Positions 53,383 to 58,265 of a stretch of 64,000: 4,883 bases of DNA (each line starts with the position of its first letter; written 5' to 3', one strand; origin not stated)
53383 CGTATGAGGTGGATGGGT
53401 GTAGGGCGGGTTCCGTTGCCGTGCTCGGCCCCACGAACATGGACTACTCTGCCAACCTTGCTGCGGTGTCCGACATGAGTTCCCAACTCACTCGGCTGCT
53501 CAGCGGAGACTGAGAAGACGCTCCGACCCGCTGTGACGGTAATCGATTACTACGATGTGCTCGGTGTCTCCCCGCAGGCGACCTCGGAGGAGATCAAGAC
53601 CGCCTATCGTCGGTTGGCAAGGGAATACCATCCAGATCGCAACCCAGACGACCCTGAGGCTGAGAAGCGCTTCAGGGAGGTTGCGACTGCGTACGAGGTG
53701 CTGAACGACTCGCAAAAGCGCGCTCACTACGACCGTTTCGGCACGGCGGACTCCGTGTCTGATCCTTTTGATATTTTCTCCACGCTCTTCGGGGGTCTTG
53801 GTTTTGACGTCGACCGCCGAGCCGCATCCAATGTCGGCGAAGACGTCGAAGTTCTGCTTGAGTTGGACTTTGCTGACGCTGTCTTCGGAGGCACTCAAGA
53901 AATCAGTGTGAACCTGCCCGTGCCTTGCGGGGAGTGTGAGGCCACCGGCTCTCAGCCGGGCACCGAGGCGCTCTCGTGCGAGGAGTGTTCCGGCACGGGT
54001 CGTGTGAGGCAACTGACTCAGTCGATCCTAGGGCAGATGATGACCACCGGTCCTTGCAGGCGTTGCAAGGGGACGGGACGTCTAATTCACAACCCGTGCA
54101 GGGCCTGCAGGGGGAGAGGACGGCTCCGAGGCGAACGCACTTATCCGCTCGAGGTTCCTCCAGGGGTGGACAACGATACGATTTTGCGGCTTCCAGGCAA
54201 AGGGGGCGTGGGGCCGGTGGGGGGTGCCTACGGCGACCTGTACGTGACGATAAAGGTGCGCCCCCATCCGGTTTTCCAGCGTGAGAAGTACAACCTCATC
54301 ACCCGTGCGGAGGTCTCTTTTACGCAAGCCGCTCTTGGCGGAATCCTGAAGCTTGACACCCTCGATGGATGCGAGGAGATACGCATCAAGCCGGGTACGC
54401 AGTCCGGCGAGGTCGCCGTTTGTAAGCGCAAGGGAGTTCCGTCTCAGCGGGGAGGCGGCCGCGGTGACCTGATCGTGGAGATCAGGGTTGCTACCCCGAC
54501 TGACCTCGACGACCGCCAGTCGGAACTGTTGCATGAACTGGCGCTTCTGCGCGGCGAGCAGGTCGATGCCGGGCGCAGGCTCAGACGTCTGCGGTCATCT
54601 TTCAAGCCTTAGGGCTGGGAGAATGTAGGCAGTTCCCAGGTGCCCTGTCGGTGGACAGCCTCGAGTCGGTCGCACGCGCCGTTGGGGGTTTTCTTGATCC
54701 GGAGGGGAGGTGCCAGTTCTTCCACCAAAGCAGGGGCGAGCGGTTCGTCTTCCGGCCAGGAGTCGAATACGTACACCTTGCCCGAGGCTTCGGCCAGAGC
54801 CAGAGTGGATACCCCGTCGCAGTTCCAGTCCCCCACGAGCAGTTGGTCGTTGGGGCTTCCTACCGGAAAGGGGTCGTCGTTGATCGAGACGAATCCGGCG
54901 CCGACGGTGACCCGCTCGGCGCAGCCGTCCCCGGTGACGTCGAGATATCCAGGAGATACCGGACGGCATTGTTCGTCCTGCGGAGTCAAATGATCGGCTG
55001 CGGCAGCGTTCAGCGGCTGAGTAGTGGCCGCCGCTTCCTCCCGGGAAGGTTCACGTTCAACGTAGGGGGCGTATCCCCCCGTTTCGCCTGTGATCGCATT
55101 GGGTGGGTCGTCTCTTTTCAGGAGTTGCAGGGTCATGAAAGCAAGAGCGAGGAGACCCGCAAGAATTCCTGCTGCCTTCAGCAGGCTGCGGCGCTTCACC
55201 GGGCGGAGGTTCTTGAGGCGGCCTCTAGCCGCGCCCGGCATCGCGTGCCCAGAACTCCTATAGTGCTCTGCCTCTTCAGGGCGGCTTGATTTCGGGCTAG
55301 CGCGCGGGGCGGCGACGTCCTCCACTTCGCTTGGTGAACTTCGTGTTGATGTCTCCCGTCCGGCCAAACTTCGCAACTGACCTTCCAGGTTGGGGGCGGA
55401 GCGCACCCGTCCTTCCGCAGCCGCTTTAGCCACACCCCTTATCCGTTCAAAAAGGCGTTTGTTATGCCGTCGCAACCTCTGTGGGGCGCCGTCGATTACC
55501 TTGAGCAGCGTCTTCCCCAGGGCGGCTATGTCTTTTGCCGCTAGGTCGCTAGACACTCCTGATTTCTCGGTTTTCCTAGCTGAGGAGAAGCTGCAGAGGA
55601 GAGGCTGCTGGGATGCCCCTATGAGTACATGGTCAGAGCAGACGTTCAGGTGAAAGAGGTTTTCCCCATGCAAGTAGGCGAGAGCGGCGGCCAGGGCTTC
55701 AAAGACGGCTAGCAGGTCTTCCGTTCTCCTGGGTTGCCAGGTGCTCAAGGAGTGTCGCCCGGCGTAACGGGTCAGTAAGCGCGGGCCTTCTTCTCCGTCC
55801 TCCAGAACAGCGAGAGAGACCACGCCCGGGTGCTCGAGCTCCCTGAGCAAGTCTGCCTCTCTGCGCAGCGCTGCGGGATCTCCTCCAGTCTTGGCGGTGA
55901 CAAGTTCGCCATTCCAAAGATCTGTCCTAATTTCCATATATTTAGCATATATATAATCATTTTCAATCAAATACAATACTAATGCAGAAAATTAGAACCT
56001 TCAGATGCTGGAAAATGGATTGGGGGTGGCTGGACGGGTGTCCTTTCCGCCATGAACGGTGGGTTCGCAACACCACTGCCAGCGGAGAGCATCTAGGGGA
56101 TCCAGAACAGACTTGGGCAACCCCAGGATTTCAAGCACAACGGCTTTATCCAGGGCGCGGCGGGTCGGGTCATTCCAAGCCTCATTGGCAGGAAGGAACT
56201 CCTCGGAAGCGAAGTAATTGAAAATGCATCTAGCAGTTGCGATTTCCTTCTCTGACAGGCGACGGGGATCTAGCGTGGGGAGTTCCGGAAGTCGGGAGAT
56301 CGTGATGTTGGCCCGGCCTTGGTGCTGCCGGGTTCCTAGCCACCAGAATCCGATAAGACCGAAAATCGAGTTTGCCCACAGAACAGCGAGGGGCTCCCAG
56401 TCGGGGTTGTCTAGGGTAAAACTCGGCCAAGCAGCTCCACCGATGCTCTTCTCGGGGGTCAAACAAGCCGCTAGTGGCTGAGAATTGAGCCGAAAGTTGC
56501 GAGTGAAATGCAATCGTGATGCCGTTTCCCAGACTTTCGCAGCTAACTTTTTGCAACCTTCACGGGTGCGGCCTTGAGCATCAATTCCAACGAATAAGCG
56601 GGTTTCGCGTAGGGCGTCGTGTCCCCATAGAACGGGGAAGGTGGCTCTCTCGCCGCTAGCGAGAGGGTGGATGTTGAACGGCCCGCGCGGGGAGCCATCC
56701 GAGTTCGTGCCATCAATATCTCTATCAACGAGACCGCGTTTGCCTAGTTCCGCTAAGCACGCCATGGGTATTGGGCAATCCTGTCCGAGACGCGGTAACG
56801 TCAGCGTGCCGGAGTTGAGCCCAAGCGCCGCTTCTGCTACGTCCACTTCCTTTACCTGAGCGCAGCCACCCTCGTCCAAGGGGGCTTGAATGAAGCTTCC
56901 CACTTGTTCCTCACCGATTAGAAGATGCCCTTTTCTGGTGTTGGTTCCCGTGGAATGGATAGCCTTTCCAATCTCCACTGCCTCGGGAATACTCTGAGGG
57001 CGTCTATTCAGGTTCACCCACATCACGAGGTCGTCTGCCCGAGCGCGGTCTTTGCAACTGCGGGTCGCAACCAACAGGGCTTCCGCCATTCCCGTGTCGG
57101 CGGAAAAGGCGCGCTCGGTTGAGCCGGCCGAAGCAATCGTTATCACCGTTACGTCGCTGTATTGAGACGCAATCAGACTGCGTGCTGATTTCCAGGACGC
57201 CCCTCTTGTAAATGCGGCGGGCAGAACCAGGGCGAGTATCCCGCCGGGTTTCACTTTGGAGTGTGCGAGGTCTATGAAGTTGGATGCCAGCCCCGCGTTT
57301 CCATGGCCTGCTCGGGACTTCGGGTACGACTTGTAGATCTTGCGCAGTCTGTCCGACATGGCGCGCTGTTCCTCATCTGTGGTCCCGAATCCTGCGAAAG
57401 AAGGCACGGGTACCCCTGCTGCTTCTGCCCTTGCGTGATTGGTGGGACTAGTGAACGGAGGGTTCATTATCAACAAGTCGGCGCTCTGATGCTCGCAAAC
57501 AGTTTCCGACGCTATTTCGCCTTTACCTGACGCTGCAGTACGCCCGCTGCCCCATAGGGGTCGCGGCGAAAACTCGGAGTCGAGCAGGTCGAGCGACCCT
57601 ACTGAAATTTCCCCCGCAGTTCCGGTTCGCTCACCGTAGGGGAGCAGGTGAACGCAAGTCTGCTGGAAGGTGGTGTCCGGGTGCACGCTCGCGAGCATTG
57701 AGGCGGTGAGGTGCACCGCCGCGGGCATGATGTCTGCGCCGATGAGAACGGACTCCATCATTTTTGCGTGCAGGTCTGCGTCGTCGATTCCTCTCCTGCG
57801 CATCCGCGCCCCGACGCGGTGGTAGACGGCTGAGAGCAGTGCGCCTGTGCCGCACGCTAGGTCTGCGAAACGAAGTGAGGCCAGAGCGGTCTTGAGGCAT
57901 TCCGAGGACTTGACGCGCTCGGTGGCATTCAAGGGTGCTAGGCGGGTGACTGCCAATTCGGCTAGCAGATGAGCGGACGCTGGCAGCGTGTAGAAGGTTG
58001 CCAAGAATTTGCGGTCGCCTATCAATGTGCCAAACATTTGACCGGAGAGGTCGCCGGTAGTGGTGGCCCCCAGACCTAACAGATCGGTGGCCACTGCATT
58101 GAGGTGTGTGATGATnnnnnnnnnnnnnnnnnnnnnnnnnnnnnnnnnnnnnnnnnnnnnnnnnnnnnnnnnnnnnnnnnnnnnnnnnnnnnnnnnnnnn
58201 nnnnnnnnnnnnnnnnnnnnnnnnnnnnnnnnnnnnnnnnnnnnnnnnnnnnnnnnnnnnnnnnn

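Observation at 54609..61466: Horizontally acquired RM island between dnaJ and gltA: Eco57I-like RM fusion, pseudokinase and a disrupted companion methyltransferase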

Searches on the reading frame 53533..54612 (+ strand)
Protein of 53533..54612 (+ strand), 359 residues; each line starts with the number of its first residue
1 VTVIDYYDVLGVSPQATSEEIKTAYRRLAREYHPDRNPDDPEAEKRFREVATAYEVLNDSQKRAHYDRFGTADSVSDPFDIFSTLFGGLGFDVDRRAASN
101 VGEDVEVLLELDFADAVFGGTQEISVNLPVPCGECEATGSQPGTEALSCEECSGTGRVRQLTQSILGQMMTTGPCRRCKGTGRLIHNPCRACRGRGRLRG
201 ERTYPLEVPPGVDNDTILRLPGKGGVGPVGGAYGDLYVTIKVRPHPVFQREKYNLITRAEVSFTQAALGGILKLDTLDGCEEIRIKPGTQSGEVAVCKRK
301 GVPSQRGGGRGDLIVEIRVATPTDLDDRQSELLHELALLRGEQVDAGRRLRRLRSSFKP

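Call 4: search_protein_families(library=pfam, proteins=[window:53533-54612:+], max_evalue=0.01)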
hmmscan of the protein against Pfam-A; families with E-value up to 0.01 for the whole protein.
window:53533-54612:+ (359 aa): 4 families
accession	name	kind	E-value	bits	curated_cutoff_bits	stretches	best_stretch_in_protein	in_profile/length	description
PF01556.23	DnaJ_C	-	7.2e-42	143.4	26.6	1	106-322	2-152/152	DnaJ C terminal domain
PF00226.36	DnaJ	-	5.7e-29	100.5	27.8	1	5-67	1-63/63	DnaJ domain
PF00684.25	DnaJ_CXXCXGXG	-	4.9e-14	52.8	32.7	1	132-196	1-65/65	DnaJ central domain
PF15777.11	Anti-TRAP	-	0.00019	21.8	32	0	127-157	8-41/59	Tryptophan RNA-binding attenuator protein inhibitory protein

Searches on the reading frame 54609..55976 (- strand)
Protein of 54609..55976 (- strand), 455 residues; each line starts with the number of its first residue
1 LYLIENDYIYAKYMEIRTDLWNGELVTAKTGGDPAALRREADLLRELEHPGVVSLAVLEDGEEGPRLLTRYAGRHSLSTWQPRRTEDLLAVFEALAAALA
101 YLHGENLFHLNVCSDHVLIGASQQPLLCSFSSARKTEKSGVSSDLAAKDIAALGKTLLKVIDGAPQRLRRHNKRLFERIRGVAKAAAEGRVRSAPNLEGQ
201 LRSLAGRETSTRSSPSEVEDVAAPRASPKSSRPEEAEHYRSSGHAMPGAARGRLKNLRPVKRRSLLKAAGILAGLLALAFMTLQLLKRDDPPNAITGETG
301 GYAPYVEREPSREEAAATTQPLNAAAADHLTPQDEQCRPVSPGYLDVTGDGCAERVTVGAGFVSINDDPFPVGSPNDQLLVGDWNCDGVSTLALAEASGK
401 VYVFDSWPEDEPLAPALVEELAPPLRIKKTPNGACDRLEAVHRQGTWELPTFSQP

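Call 4: search_protein_families(library=pfam, proteins=[window:54609-55976:-], max_evalue=0.01)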
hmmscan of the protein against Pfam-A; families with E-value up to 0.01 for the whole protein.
window:54609-55976:- (455 aa): 2 families
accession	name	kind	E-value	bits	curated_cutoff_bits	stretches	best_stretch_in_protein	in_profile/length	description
PF07714.23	PK_Tyr_Ser-Thr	-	3e-06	27.2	23.1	1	35-139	46-155/258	Protein tyrosine and serine/threonine kinase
PF00069.31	Pkinase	-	2.2e-05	24.4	31.7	1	35-140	43-152/263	Protein kinase domain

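Call 9: search_protein_families(library=ncbifam, proteins=[window:54609-55976:-], max_evalue=0.01)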
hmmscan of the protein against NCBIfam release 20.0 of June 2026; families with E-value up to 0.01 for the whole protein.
window:54609-55976:- (455 aa): 2 families
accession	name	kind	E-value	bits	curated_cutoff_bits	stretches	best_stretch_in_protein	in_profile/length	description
NF047741.1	antiphage_MADS6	equivalog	2e-06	26.6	460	1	84-139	297-352/612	methylation-associated defense system protein kinase MAD6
NF033442.0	BREX_PglW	equivalog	5.6e-05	21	990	1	35-124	255-350/1391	BREX system serine/threonine kinase PglW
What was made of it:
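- On BREX type 2 (Pgl) or MADS kinase-methylase defence system: 26.6 bits against 460 and 21 bits against 990 (call 9).
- The NCBIfam MAD6 and PglW scores are 26.6 and 21 bits against cut-offs of 460 and 990 (call 9).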

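Call 10: search_protein_families(library=padloc, proteins=[window:54609-55976:-], max_evalue=0.01)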
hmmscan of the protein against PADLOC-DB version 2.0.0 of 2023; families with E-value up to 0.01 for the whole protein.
window:54609-55976:- (455 aa): 8 families
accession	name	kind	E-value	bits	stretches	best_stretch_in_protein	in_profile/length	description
PDLC04138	mad6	-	5.4e-08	30.2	1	33-139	95-206/659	mads_6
PDLC04054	PD-T4-6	-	5.5e-08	30.6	1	37-137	57-162/347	-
PDLC03920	MkoA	-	1.1e-07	28.6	1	35-218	53-270/1112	-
PDLC04042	PD-T4-6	-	3.1e-07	28.3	1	36-142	55-165/292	-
PDLC04053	PD-T4-6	-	2.2e-05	22.1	1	37-141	56-166/311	-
PDLC02512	PglW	-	0.00025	17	1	36-124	257-351/1403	PglW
PDLC04043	PD-T4-6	-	0.0027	14.9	1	37-143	62-172/452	-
PDLC04039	PD-T4-6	-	0.0029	14.7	0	37-139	61-167/458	-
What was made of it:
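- Closest known: Kinase-plus-methylase defence systems. Same: A kinase-fold gene lies next to an adenine methylase gene, and both give weak model hits (calls 9, 10).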

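Call 18: find_homologous_proteins(query=window:54609-55976:-)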
Query window:54609-55976:- (455 aa): 10 proteins with E <= 0.001 among 8000 candidates.
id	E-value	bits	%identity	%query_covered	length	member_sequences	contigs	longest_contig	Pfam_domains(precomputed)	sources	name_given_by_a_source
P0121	1.1e-277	939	95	97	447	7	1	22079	PF07714.24,PF00069.32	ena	-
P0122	8.0e-176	603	65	97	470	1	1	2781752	PF07714.24,PF00069.32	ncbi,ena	-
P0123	1.3e-174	600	65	96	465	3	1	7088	PF07714.24,PF00069.32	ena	-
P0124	1.5e-174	599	66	93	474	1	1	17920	PF07714.24,PF00069.32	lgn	-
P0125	8.5e-169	580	61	97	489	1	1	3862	PF07714.24,PF00069.32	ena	-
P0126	6.4e-135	469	51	97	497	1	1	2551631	PF07714.24,PF00069.32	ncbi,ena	-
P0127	5.4e-77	278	36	96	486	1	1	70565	PF07714.24,PF00069.32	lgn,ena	-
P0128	2.7e-73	266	54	25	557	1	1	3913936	PF07714.24,PF00069.32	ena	-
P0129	1.7e-72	263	35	97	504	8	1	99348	PF00069.32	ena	-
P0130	1.2e-70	257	51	25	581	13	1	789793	PF07714.24,PF00069.32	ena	-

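Call 19: find_encoding_contigs(protein=P0122, flank=10000, max_places=2)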
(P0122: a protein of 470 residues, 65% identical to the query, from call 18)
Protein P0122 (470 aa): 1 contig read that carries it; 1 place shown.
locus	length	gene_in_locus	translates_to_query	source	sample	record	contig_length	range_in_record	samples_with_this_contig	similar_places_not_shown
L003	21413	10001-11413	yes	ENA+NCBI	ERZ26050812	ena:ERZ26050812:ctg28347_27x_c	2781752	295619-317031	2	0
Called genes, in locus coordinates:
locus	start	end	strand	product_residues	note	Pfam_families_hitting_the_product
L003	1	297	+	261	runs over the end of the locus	PF00106:adh_short, PF08659:KR, PF13561:adh_short_C2, PF23441:SDR (weak)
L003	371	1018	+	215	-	PF13577:SnoaL_4, PF14534:DUF4440 (weak)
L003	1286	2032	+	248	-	PF00596:Aldolase_II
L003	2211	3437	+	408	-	PF00067:p450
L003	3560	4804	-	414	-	PF04389:Peptidase_M28, PF01546:Peptidase_M20, PF07687:M20_dimer (faint)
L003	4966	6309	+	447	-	PF01039:Carboxyl_trans, PF03255:ACCA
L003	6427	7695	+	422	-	PF00285:Citrate_synt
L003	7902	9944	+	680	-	-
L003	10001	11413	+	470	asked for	PF00069:Pkinase (weak), PF07714:PK_Tyr_Ser-Thr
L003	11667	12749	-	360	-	PF00226:DnaJ, PF01556:DnaJ_C, PF00684:DnaJ_CXXCXGXG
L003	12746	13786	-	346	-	PF01628:HrcA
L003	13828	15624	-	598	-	PF00009:GTP_EFTU, PF22042:EF-G_D2 (weak), PF03144:GTP_EFTU_D2 (weak), PF00679:EFG_C, PF06421:LepA_C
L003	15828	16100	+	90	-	PF01649:Ribosomal_S20p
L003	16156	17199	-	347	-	-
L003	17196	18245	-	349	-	PF00809:Pterin_bind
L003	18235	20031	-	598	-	PF03772:Competence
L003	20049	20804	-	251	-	PF10531:SLBB, PF00633:HHH (faint), PF12836:HHH_3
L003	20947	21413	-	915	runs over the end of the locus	PF02739:5_3_exonuc_N, PF01367:5_3_exonuc, PF00476:DNA_pol_A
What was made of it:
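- L003 has a truncated copy (call 19).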

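Call 20: find_encoding_contigs(protein=P0127, flank=10000, max_places=2)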
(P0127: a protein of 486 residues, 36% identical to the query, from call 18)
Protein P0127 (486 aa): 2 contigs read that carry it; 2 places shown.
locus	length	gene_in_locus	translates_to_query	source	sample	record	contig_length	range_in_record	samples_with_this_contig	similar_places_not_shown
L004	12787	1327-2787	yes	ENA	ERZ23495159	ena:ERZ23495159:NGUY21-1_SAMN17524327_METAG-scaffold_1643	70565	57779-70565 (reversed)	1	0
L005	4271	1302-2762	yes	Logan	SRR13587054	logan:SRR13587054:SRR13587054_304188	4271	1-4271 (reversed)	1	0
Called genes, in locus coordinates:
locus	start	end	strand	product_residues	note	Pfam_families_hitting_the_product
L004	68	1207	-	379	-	PF00070:Pyr_redox (weak), PF00890:FAD_binding_2, PF01266:DAO, PF12831:FAD_oxidored (weak), PF13450:NAD_binding_8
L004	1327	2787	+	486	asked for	PF00069:Pkinase, PF07714:PK_Tyr_Ser-Thr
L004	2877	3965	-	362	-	PF00226:DnaJ, PF01556:DnaJ_C, PF00684:DnaJ_CXXCXGXG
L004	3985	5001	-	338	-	PF01628:HrcA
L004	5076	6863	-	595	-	PF00009:GTP_EFTU, PF03144:GTP_EFTU_D2 (weak), PF00679:EFG_C, PF06421:LepA_C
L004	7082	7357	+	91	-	PF01649:Ribosomal_S20p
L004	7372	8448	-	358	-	-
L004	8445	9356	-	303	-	PF00809:Pterin_bind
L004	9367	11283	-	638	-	PF03772:Competence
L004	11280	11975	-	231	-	PF10531:SLBB, PF00633:HHH (weak), PF12836:HHH_3, PF14520:HHH_5 (faint)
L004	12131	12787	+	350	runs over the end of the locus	PF01636:APH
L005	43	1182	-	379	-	PF00070:Pyr_redox (weak), PF00890:FAD_binding_2, PF01266:DAO, PF12831:FAD_oxidored (weak), PF13450:NAD_binding_8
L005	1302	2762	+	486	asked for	PF00069:Pkinase, PF07714:PK_Tyr_Ser-Thr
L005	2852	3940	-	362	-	PF00226:DnaJ, PF01556:DnaJ_C, PF00684:DnaJ_CXXCXGXG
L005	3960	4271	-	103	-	?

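Call 21: find_encoding_contigs(protein=P0129, flank=10000, max_places=2)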
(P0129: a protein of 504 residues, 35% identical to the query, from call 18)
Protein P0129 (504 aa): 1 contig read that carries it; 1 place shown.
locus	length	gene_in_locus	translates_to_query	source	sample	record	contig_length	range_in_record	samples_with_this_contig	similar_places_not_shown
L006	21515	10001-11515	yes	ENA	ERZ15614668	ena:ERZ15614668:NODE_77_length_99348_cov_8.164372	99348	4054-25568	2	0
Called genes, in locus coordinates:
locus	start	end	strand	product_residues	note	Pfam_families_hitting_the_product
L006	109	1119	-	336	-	PF02653:BPD_transp_2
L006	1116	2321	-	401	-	PF02653:BPD_transp_2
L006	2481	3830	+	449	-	PF01039:Carboxyl_trans, PF03255:ACCA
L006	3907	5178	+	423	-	PF00285:Citrate_synt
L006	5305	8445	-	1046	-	PF00675:Peptidase_M16, PF05193:Peptidase_M16_C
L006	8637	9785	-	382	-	PF00070:Pyr_redox (weak), PF00890:FAD_binding_2 (weak), PF01266:DAO, PF01494:FAD_binding_3 (weak), PF07992:Pyr_redox_2 (faint), PF12831:FAD_oxidored (faint), PF13450:NAD_binding_8, PF13738:Pyr_redox_3 (faint)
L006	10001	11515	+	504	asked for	PF00069:Pkinase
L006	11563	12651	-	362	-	PF00226:DnaJ, PF01556:DnaJ_C, PF00684:DnaJ_CXXCXGXG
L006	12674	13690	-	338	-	PF01628:HrcA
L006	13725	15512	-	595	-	PF00009:GTP_EFTU, PF03144:GTP_EFTU_D2, PF22042:EF-G_D2, PF00679:EFG_C, PF06421:LepA_C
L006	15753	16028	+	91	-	PF01649:Ribosomal_S20p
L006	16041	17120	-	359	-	-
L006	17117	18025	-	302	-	PF00809:Pterin_bind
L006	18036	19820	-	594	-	PF03772:Competence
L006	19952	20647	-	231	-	PF10531:SLBB, PF00633:HHH (weak), PF12836:HHH_3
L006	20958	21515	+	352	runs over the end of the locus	PF01636:APH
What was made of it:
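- On BREX type 2 (Pgl) or MADS kinase-methylase defence system: The kinase is present without any methylase in L004-L006 (calls 20, 21).
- L006 has an M16 peptidase and an oxidoreductase at this position instead (call 21).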

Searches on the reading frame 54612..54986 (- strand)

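Call 63: search_protein_families(library=pfam, proteins=[window:54612-54986:-], max_evalue=1)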
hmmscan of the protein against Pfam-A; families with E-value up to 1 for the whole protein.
seq(125 aa): 1 family
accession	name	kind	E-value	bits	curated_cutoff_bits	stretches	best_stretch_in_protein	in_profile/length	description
PF01839.29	FG-GAP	-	0.16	12.3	22.1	1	16-33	9-25/37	FG-GAP repeat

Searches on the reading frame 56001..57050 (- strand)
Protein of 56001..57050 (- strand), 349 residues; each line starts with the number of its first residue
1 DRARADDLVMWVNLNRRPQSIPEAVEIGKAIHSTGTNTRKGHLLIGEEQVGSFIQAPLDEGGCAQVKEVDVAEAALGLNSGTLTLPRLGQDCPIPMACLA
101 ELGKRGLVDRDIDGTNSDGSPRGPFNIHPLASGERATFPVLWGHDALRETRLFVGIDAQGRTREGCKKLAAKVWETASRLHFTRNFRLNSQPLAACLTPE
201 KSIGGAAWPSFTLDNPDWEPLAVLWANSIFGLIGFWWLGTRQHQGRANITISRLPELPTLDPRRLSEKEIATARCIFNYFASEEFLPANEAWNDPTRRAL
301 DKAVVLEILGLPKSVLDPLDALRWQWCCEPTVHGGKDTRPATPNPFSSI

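Call 23: search_protein_families(library=pfam, proteins=[window:56001-57050:-], max_evalue=10)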
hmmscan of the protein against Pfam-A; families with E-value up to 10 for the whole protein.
window:56001-57050:- (349 aa): 0 families
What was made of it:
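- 56001..57035 (-): C-terminal region (aa 661-1004), presumed to recognise the DNA target; ends in the invariant motif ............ No Pfam hit (call 23).
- Tried and rejected: Pfam on the N- and C-terminal thirds gave no hits (call 23).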

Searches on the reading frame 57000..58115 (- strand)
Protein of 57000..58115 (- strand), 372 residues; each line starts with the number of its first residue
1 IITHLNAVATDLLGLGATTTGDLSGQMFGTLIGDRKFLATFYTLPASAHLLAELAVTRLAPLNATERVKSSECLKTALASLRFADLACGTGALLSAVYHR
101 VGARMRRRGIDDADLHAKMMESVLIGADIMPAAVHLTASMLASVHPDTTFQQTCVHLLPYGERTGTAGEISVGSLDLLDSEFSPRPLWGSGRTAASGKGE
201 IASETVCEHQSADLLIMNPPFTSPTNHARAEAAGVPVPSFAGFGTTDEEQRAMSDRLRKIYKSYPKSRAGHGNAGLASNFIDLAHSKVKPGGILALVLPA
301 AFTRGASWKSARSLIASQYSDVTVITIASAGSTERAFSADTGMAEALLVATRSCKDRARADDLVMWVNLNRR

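Call 23: search_protein_families(library=pfam, proteins=[window:57000-58115:-], max_evalue=10)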
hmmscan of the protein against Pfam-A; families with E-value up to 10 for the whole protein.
window:57000-58115:- (372 aa): 6 families
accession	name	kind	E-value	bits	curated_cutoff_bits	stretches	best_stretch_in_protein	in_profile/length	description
PF05175.20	MTS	-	0.001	19.2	23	1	208-226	95-113/170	Methyltransferase small domain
PF07669.17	Eco57I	-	0.0011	19.6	25.3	1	208-325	71-163/171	Eco57I restriction-modification methylase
PF23525.1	Methyltransf_36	-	0.0031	17.2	27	1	84-143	45-98/268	AprA MT2-like domain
PF13649.12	Methyltransf_25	-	0.11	13.6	27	1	85-111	3-28/97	Methyltransferase domain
PF13847.12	Methyltransf_31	-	0.13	12.4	27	1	81-111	5-35/145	Methyltransferase domain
PF20473.4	MmeI_Mtase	-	0.32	10.6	27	1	67-101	7-41/259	MmeI, DNA-methyltransferase domain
